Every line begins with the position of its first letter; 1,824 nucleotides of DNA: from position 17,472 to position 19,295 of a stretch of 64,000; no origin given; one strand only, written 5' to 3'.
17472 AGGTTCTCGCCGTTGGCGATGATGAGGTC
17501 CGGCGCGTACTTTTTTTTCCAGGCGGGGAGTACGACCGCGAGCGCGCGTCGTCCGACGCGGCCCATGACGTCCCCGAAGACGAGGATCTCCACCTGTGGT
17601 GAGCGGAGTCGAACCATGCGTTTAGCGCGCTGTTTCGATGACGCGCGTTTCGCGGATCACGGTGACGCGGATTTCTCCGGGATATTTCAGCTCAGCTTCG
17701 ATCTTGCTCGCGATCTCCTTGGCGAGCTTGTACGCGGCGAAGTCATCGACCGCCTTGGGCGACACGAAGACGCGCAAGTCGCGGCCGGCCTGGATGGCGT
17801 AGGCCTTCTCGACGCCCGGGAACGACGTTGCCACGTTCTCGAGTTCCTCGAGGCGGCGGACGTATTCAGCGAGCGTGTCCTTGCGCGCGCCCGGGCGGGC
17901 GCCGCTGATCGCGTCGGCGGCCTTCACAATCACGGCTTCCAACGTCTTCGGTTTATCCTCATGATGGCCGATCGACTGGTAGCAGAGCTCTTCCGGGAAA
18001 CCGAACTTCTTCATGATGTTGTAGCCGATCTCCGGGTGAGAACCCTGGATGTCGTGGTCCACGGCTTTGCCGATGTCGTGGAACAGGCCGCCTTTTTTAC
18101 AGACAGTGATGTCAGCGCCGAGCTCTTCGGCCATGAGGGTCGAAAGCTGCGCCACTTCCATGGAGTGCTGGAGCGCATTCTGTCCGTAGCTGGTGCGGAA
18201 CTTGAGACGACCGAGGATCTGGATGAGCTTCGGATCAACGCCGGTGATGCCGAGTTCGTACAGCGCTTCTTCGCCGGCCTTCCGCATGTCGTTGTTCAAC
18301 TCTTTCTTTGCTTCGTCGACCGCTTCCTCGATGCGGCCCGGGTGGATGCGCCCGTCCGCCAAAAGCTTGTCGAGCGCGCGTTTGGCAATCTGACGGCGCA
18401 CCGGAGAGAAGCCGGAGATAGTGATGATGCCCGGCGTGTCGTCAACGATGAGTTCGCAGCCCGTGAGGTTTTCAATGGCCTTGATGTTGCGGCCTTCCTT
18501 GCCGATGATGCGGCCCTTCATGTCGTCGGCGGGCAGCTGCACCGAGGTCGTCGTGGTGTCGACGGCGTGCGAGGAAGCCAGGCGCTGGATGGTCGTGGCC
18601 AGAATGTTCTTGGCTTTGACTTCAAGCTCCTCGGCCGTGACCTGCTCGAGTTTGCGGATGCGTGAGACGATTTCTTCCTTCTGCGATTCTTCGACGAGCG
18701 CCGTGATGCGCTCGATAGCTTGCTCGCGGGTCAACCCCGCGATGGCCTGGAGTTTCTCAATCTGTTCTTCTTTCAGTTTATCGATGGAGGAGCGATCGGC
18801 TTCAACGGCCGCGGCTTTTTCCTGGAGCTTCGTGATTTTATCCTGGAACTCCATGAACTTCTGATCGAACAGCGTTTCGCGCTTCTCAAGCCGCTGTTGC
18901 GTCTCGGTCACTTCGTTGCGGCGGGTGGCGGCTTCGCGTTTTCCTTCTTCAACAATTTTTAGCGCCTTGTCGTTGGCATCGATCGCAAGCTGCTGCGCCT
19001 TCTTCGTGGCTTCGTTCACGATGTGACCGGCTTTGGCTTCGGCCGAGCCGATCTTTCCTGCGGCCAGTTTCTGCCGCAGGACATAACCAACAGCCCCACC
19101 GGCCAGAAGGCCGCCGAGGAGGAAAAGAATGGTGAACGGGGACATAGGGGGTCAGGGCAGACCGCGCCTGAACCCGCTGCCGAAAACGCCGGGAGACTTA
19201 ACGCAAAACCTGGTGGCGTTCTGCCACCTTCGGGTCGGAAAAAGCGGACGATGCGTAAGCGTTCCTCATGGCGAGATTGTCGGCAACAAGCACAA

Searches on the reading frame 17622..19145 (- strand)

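Call 26: search_protein_families(library=pfam, proteins=[window:17622-19145:-], max_evalue=0.001)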
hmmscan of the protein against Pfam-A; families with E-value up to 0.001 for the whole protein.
window:17622-19145:- (507 aa): 5 families
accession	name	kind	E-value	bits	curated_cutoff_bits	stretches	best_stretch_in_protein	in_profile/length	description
PF12072.13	RNase_Y_N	-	2.1e-30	106.1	32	1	6-193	3-201/201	RNase Y N-terminal region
PF01966.28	HD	-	1.6e-18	67.5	22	1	325-414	2-114/116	HD domain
PF00013.35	KH_1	-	3e-11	43.3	21.5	1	200-258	2-64/66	KH domain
PF13083.13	KH_KhpA-B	-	0.0002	21.7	32.1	1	196-228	27-58/73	KhpA/KhpB, KH domain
PF22675.2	KH-I_KHDC4-BBP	-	0.00086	19.5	30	0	208-233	6-31/76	KHDC4/BBP-like, KH-domain type I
